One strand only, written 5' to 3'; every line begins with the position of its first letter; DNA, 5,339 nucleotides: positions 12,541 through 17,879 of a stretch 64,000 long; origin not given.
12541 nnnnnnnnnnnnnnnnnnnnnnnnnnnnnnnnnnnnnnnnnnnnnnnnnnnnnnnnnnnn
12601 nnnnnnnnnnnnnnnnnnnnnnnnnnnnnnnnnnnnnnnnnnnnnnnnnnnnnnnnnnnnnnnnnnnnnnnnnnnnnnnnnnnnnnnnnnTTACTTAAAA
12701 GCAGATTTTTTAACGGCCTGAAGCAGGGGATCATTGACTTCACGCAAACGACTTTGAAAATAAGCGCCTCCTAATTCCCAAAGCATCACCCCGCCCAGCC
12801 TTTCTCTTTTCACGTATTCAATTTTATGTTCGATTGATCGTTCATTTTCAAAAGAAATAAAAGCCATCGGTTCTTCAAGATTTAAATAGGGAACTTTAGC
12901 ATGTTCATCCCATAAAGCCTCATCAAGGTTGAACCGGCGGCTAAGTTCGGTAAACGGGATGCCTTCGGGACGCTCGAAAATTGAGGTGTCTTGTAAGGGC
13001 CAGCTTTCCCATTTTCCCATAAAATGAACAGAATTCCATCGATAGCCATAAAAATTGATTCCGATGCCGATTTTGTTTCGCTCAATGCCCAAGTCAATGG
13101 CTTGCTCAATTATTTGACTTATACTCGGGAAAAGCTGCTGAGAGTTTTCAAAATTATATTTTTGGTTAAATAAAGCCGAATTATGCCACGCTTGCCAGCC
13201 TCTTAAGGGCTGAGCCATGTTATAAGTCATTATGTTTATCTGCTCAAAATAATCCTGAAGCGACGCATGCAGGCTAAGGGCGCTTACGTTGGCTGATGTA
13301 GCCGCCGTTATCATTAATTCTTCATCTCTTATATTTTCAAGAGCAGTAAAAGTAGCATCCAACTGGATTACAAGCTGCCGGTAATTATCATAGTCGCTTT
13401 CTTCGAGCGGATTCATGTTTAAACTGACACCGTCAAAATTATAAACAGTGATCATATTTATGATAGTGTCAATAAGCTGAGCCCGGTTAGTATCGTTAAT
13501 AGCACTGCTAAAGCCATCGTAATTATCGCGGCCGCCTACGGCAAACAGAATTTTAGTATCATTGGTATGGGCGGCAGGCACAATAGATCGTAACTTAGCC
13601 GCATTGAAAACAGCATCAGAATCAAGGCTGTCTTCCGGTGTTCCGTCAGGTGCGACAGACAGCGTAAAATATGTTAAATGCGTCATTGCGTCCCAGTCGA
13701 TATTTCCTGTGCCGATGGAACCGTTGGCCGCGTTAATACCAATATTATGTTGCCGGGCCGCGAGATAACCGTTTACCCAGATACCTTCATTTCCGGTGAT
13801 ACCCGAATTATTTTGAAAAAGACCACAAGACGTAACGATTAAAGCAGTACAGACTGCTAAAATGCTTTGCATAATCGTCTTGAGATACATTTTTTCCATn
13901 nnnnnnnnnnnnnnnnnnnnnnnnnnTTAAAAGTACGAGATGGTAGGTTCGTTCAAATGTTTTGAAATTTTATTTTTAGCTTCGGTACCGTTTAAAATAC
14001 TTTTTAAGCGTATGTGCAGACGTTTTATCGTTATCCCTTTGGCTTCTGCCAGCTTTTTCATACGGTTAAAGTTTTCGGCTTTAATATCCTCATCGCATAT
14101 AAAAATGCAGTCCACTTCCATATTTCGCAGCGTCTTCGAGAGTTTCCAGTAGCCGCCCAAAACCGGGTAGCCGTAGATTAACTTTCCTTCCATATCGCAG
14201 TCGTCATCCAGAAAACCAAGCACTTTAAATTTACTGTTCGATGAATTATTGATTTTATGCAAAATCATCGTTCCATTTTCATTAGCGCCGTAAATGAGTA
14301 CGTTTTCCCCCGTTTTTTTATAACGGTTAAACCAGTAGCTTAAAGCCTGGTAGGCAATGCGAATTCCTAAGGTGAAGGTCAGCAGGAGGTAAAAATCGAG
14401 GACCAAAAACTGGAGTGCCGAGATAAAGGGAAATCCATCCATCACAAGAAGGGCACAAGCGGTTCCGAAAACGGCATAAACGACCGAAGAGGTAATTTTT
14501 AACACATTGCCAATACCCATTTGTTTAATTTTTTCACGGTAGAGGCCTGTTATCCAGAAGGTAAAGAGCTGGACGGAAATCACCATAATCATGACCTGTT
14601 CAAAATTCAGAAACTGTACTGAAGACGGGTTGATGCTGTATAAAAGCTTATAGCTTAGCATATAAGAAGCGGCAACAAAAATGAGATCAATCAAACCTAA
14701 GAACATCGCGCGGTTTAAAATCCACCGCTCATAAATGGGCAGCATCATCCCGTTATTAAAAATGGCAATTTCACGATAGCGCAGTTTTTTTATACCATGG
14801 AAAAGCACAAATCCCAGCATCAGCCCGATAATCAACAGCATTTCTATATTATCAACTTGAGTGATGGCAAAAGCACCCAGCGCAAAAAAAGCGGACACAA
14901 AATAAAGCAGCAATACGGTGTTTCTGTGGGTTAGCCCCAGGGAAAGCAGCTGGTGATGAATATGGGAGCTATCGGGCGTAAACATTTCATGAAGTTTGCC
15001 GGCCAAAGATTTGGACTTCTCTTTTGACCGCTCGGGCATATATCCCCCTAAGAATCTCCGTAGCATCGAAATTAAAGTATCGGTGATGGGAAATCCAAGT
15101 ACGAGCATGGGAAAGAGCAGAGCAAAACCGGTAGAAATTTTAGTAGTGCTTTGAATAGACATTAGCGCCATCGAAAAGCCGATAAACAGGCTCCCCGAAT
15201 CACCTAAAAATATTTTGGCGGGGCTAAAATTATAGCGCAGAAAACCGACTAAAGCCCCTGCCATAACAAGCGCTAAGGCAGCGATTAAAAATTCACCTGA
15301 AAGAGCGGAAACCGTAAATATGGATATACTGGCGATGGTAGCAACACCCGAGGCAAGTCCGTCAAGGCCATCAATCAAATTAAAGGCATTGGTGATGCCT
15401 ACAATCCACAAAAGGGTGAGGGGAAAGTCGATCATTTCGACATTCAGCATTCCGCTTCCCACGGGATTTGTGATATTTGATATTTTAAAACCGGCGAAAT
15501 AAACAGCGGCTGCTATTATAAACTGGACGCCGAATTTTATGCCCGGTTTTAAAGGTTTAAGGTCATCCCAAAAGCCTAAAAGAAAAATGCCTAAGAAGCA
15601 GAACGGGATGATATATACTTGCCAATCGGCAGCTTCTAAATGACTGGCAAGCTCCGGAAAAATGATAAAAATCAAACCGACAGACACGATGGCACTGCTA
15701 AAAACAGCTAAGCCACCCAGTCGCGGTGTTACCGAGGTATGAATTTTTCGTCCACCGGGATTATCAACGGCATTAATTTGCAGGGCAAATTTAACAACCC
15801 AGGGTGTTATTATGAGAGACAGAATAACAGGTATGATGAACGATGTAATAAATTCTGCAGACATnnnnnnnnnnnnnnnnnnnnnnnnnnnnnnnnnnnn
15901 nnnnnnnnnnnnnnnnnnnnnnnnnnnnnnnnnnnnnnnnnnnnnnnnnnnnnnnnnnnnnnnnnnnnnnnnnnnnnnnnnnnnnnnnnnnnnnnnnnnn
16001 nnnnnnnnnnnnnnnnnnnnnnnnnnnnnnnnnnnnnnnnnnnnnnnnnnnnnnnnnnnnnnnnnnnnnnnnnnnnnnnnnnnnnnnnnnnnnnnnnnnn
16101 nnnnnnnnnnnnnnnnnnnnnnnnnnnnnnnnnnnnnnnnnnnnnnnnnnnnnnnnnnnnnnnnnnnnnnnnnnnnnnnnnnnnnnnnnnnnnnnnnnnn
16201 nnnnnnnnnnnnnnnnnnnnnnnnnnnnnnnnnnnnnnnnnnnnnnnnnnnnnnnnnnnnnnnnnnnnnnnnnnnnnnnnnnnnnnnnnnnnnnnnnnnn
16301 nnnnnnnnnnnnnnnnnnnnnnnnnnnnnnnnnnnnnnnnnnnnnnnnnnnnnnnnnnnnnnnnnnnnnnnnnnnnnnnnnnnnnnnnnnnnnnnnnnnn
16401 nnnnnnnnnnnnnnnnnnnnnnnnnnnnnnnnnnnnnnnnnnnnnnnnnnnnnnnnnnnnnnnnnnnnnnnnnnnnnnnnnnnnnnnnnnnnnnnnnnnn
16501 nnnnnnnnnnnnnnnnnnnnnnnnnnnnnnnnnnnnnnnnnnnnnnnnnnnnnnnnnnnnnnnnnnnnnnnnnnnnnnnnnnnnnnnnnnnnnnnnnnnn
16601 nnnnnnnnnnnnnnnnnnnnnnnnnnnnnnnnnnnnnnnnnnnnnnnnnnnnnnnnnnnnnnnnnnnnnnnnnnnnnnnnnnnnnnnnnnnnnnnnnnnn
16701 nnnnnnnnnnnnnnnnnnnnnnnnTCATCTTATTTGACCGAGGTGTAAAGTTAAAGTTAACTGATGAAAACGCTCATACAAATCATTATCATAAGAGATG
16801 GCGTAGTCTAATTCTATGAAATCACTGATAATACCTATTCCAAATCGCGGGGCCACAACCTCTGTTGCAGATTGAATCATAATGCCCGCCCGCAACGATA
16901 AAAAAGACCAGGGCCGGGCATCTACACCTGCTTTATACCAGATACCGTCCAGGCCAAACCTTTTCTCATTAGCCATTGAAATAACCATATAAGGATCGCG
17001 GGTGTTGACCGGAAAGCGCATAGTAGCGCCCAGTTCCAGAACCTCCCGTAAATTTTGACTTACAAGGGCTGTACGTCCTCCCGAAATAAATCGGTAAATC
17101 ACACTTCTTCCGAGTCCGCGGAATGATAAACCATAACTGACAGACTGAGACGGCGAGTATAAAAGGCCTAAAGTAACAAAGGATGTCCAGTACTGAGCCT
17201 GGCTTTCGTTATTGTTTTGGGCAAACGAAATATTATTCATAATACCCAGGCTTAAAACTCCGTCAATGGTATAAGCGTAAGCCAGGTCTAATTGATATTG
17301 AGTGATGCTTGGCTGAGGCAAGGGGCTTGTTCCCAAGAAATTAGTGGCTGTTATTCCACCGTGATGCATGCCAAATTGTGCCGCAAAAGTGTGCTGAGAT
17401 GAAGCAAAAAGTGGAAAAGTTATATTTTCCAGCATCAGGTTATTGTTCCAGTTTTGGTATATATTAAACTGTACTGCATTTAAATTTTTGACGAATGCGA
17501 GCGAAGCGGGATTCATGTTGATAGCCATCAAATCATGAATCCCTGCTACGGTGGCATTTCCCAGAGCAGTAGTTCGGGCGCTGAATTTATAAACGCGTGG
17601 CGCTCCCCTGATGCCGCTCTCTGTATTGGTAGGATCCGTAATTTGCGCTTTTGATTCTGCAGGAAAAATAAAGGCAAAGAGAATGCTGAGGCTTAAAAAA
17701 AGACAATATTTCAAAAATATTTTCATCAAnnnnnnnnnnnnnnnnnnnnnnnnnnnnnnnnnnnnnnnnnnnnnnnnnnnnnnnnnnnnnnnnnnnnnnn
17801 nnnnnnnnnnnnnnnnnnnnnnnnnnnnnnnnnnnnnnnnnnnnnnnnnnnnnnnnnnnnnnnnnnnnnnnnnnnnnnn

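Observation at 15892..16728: Pseudo-activator inside the wza operon: no GAFTGA, Walker B E-to-Q, no arginine fingers, no HTH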

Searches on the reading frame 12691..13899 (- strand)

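Call 29: search_protein_families(library=pfam, proteins=[window:12691-13899:-], max_evalue=0.001)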
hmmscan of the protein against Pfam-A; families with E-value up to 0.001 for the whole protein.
window:12691-13899:- (402 aa): 1 family
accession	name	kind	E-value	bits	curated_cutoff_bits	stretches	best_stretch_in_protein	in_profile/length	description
PF00704.34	Glyco_hydro_18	-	1.6e-48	166.5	29.6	1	65-377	15-315/317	Glycosyl hydrolases family 18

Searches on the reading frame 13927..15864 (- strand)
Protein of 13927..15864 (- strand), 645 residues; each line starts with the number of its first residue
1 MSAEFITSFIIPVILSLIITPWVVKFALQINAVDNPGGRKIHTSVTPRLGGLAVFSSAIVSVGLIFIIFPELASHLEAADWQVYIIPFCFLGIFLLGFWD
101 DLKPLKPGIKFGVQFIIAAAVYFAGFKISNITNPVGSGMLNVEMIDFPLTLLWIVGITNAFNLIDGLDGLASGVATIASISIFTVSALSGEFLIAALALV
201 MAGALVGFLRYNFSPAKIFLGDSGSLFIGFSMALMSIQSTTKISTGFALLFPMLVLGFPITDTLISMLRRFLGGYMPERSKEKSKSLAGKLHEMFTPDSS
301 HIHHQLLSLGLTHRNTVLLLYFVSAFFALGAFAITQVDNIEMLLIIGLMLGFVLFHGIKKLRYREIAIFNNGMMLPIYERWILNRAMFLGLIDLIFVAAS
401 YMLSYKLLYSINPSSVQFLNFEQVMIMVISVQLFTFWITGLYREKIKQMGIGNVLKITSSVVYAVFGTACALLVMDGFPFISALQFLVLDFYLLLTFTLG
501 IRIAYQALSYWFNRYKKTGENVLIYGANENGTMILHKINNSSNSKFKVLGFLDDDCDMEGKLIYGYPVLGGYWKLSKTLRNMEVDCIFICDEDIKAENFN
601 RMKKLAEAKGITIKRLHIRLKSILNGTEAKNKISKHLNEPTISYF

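Call 3: search_protein_families(library=pfam, proteins=[window:13927-15864:-], max_evalue=0.01)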
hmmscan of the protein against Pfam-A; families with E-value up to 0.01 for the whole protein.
window:13927-15864:- (645 aa): 3 families
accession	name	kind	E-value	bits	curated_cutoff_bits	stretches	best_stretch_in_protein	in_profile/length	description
PF00953.26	Glycos_transf_4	-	1.8e-41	142.2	27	1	87-239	5-159/160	Glycosyl transferase family 4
PF13727.12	CoA_binding_3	-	1.5e-09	38.5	25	1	438-590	2-148/175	CoA-binding domain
PF17836.7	PglD_N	-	0.0058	17.6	23.4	0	521-586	1-61/78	PglD N-terminal domain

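Call 5: search_protein_families(library=ncbifam, proteins=[window:13927-15864:-], max_evalue=0.01)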
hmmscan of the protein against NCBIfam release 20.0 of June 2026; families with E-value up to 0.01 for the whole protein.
window:13927-15864:- (645 aa): 9 families
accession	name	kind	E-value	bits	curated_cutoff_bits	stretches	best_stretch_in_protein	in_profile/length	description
TIGR02380.1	ECA_wecA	exception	7.7e-35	120.6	326.05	1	8-355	3-329/346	UDP-N-acetylglucosamine--undecaprenyl-phosphate N-acetylglucosaminephosphotransferase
NF053644.1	MraY_archaea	equivalog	1.3e-21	77.3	450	1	137-270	173-299/340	pseudomurein biosynthesis MraY family phospho-N-acetylmuramoyl-pentapeptide-transferase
TIGR00445.1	mraY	equivalog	3.4e-20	72.8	192.05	1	19-243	8-249/321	phospho-N-acetylmuramoyl-pentapeptide-transferase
TIGR03025.1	EPS_sugtrans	subfamily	8.6e-20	71.4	295.55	1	391-614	1-219/445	exopolysaccharide biosynthesis polyprenyl glycosylphosphotransferase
TIGR03023.1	WcaJ_sugtrans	equivalog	2e-16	60.3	410.75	1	392-614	2-224/453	undecaprenyl-phosphate glucose phosphotransferase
TIGR03022.1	WbaP_sugtrans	subfamily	1.4e-09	37.7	403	1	391-603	3-208/456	undecaprenyl-phosphate galactose phosphotransferase WbaP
TIGR03570.1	NeuD_NnaD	subfamily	1.8e-05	24.4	160.8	1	522-605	2-82/202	NeuD/PglB/VioB family sugar acetyltransferase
TIGR03013.1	EpsB_2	subfamily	4.8e-05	22.6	393.35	1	393-593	3-195/443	TIGR03013 family XrtA/PEP-CTERM system glycosyltransferase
NF050817.1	PolSacchBiosHfsE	equivalog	0.0011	17.7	750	1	431-615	57-231/467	polysaccharide biosynthesis protein HfsE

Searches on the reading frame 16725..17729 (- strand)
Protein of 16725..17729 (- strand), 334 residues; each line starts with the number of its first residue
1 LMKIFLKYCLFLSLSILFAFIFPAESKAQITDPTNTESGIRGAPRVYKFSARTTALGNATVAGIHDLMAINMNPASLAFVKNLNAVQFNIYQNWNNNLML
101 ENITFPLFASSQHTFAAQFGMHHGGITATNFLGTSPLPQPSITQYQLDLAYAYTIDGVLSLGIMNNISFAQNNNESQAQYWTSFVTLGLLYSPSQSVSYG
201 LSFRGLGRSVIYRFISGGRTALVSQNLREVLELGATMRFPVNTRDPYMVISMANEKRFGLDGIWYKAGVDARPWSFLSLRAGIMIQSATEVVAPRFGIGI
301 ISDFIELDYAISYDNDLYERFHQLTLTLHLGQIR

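Call 3: search_protein_families(library=pfam, proteins=[window:16725-17729:-], max_evalue=0.01)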
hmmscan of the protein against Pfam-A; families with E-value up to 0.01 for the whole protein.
window:16725-17729:- (334 aa): 0 families

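Call 5: search_protein_families(library=ncbifam, proteins=[window:16725-17729:-], max_evalue=0.01)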
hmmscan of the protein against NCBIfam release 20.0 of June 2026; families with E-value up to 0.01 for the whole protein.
window:16725-17729:- (334 aa): 3 families
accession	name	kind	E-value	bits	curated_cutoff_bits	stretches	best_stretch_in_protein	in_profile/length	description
NF033709.1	PorV_fam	subfamily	1.4e-16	61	90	1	49-253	11-220/326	PorV/PorQ family protein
NF033710.1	T9SS_OM_PorV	equivalog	5.8e-06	25.7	250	1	50-165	34-152/367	type IX secretion system outer membrane channel protein PorV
NF052325.1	PorVQ2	equivalog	0.0009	18.2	325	0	50-87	35-72/354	putative type IX sorting system protein PorV2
